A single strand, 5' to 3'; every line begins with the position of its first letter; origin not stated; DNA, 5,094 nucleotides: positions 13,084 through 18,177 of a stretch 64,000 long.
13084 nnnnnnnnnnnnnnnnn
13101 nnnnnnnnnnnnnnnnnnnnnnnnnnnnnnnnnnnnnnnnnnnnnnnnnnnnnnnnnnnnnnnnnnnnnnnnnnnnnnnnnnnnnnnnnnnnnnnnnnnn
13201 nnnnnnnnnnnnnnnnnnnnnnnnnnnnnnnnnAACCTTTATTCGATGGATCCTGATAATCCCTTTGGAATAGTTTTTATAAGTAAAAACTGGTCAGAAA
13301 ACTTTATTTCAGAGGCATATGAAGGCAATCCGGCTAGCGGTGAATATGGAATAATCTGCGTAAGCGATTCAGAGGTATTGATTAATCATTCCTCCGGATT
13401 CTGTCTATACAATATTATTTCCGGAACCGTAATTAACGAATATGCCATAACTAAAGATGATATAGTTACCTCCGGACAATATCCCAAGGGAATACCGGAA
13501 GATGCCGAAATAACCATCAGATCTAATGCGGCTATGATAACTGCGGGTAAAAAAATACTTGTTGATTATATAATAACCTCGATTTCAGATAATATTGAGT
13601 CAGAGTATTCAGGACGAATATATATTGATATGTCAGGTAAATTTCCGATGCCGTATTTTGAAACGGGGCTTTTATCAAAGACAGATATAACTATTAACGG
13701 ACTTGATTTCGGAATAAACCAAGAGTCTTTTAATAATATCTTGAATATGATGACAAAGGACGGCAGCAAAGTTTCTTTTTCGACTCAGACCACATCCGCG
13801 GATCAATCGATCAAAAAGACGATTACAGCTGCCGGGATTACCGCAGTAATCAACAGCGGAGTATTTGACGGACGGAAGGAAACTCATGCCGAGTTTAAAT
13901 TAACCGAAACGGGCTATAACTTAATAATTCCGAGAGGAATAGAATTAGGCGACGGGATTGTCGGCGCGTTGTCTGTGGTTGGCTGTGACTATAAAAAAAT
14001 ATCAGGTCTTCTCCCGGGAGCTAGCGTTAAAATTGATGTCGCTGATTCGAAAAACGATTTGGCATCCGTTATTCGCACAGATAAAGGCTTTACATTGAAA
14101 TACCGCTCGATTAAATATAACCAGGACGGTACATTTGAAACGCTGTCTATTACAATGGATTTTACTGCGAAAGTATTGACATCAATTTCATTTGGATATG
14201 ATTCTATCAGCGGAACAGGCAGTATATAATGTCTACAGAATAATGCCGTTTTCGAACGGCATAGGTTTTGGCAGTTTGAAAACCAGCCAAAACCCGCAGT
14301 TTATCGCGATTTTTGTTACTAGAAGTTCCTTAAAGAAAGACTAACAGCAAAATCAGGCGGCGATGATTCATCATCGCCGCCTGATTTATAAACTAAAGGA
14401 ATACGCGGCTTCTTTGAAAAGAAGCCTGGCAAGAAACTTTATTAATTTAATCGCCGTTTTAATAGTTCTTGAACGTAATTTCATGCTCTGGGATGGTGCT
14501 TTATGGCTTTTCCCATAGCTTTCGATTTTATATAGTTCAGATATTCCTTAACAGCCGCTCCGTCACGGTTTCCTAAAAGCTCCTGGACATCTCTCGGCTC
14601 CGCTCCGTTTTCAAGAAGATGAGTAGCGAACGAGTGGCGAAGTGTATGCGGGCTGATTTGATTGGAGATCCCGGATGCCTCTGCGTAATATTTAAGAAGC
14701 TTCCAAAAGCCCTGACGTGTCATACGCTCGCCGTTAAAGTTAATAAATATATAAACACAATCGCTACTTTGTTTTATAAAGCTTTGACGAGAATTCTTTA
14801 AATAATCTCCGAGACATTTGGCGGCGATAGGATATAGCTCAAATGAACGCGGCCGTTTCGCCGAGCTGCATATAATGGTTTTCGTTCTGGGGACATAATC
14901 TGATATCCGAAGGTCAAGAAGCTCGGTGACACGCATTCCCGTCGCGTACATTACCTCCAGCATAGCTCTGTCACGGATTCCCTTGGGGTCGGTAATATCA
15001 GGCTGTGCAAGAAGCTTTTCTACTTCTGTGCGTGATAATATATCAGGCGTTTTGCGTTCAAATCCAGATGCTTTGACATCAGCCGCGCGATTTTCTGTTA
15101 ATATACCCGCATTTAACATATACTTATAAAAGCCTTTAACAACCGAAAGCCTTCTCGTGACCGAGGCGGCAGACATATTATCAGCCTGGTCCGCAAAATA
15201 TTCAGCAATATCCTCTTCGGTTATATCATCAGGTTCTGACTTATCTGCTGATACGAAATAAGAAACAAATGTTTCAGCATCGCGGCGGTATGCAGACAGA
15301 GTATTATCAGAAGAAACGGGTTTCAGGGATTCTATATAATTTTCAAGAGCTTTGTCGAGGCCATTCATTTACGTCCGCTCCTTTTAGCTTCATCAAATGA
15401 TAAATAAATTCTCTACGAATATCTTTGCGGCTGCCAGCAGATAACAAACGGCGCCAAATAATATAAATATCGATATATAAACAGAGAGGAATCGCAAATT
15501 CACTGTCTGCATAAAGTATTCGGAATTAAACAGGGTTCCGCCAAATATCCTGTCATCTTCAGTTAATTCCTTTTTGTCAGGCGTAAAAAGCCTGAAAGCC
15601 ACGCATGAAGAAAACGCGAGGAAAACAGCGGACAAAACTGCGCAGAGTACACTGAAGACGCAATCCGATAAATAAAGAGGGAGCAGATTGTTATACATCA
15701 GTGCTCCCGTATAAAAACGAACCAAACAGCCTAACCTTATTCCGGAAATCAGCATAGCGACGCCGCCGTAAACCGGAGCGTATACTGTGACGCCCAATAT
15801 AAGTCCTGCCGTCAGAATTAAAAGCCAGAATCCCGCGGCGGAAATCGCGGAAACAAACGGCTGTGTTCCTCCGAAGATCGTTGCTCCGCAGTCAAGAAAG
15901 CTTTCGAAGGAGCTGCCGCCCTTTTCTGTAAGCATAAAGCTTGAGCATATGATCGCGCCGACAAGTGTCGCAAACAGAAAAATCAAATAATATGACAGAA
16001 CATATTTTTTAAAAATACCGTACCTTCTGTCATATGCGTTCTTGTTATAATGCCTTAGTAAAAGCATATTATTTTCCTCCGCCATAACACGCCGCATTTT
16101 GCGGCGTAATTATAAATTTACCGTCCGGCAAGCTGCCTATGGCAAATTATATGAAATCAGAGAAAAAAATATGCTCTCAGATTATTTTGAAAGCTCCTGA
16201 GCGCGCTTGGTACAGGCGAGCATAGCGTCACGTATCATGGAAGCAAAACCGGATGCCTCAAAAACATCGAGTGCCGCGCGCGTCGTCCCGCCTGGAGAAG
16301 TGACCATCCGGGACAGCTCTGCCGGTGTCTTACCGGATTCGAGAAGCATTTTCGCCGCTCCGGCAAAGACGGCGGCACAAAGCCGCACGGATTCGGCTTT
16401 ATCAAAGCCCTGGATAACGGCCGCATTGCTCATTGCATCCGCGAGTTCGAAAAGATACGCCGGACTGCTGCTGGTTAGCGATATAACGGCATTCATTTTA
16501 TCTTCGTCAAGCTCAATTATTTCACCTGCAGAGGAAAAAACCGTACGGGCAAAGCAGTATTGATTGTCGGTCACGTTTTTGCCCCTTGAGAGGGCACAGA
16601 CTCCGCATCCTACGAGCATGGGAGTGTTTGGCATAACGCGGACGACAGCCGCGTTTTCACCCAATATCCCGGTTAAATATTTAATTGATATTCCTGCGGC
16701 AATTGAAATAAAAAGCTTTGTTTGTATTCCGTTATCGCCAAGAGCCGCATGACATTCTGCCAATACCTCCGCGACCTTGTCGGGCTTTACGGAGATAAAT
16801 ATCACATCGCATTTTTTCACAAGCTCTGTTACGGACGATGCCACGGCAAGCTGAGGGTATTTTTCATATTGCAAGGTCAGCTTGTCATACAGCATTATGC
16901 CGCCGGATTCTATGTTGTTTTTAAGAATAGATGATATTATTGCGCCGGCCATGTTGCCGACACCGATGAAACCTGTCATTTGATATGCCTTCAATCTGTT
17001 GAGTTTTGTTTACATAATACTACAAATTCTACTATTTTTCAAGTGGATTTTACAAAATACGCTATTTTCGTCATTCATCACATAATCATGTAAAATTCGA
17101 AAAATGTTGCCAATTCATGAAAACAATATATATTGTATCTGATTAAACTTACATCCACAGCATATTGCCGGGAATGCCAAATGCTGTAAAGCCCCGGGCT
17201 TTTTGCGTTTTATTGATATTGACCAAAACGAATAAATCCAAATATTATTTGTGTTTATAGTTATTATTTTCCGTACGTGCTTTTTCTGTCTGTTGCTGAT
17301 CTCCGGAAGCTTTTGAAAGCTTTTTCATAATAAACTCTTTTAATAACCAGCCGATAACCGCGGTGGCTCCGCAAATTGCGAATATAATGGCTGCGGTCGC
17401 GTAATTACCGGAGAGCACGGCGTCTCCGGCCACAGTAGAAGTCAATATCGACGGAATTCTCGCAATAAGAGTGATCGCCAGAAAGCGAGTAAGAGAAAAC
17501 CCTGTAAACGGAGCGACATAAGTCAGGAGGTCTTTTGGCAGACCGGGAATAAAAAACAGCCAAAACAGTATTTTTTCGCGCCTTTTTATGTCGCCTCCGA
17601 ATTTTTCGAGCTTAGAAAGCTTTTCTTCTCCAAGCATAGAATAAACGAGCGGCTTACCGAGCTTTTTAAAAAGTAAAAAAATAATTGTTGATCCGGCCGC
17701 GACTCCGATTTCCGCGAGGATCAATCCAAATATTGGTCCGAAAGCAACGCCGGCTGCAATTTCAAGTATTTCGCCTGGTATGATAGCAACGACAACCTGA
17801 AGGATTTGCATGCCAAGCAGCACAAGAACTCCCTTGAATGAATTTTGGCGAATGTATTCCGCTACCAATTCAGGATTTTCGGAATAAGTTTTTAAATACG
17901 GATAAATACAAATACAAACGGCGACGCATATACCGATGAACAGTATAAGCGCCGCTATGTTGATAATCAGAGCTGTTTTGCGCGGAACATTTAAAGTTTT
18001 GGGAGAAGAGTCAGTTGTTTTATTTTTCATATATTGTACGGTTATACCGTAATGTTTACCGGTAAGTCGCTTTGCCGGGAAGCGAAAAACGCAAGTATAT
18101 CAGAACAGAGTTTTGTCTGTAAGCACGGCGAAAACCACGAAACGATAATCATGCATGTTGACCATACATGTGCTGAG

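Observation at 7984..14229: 2081-aa lipoprotein built from eight tandem RsiV/PdaC-like modules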

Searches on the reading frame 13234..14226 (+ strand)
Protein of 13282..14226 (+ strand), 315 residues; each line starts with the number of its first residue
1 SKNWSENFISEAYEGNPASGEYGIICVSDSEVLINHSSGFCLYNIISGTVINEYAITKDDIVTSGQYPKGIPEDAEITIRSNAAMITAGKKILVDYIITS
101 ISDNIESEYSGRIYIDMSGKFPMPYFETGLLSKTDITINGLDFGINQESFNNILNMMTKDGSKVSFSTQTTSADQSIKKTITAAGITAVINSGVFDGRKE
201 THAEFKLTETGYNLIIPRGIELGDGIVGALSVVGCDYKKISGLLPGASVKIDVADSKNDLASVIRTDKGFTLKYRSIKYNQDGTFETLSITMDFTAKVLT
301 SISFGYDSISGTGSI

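Call 8: search_protein_families(library=pfam, proteins=[window:13282-14226:+], max_evalue=10)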
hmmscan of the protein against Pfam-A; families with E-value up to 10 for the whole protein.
window:13282-14226:+ (315 aa): 0 families

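Call 54: search_solved_structures(query=A5, max_evalue=10)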
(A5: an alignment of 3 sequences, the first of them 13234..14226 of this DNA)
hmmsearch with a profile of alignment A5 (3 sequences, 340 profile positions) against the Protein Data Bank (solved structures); distinct sequences matched with E-value up to 10: 1.
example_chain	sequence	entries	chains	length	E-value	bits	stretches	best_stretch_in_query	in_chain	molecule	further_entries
8zca_A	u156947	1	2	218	0.1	15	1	94-211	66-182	1C8 Fab light chain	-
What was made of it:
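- Tried and rejected: The C-terminal profile gave nothing (call 54).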

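Call 62: find_homologous_proteins(query=A5, max_evalue=0.001)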
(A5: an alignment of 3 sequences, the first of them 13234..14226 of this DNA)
Query A5 (3 sequences): 8000 candidates shared short words with the query, none scored E <= 0.001.
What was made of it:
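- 13216..14226 (+): C-terminal ~335-aa region (aa 1745-2081), non-repeat and specific to the giants. No hit in Pfam (call 8), PDB sequences (call 54) or the protein database (call 62).
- The C-terminal region has no detectable relatives or family (calls 8, 54, 62).
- Tried and rejected: The C-terminal alignment found nothing (call 62).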

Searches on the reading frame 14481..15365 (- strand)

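Call 17: search_protein_families(library=pfam, proteins=[window:14481-15365:-], max_evalue=0.001)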
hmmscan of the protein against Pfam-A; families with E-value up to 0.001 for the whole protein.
window:14481-15365:- (294 aa): 3 families
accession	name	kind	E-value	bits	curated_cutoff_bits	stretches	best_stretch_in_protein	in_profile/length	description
PF00589.27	Phage_integrase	-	6.2e-36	124.2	27.1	1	110-277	3-167/172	Phage integrase family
PF02899.23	Phage_int_SAM_1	-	7.3e-12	45.8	22.3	1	10-85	4-81/83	Phage integrase, N-terminal SAM-like domain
PF13495.12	Phage_int_SAM_4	-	1.8e-07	31.9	27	1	19-85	15-80/85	Phage integrase, N-terminal SAM-like domain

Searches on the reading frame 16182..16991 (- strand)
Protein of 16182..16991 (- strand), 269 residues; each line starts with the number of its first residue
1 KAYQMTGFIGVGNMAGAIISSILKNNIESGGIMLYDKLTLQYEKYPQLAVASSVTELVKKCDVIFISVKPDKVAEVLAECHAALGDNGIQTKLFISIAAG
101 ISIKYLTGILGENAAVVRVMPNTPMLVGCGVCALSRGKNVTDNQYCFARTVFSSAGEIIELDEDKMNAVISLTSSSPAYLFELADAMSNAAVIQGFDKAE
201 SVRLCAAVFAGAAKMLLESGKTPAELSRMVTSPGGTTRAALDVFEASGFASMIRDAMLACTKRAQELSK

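Call 17: search_protein_families(library=pfam, proteins=[window:16182-16991:-], max_evalue=0.001)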
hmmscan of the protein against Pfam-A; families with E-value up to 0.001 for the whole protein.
window:16182-16991:- (269 aa): 4 families
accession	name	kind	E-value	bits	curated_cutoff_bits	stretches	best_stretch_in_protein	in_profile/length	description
PF14748.11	P5CR_dimer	-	1.2e-32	112.8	25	1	163-267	1-105/105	Pyrroline-5-carboxylate reductase dimerisation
PF03807.23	F420_oxidored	-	3e-13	50.6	21.6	1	7-100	3-94/94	NADP oxidoreductase coenzyme F420-dependent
PF03446.21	NAD_binding_2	-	8.4e-05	23.1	21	1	7-79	3-75/161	NAD binding domain of 6-phosphogluconate dehydrogenase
PF02153.23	PDH_N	-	0.00042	20.3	26.5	1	22-89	4-74/154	Prephenate dehydrogenase, nucleotide-binding domain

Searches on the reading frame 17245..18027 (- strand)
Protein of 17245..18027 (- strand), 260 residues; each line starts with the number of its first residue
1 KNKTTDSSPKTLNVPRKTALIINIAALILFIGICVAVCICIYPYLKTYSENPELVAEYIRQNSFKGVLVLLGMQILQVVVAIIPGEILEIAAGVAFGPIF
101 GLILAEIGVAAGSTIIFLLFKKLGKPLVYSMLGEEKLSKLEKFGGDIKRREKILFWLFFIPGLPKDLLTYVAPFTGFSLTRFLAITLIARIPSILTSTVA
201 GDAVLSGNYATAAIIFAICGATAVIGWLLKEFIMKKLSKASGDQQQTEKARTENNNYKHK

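Call 17: search_protein_families(library=pfam, proteins=[window:17245-18027:-], max_evalue=0.001)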
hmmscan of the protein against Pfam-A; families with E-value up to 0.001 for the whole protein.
window:17245-18027:- (260 aa): 1 family
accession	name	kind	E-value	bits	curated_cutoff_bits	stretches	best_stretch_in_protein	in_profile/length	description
PF09335.16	VTT_dom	-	7.6e-23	81.7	33.9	1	83-202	1-122/123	VTT domain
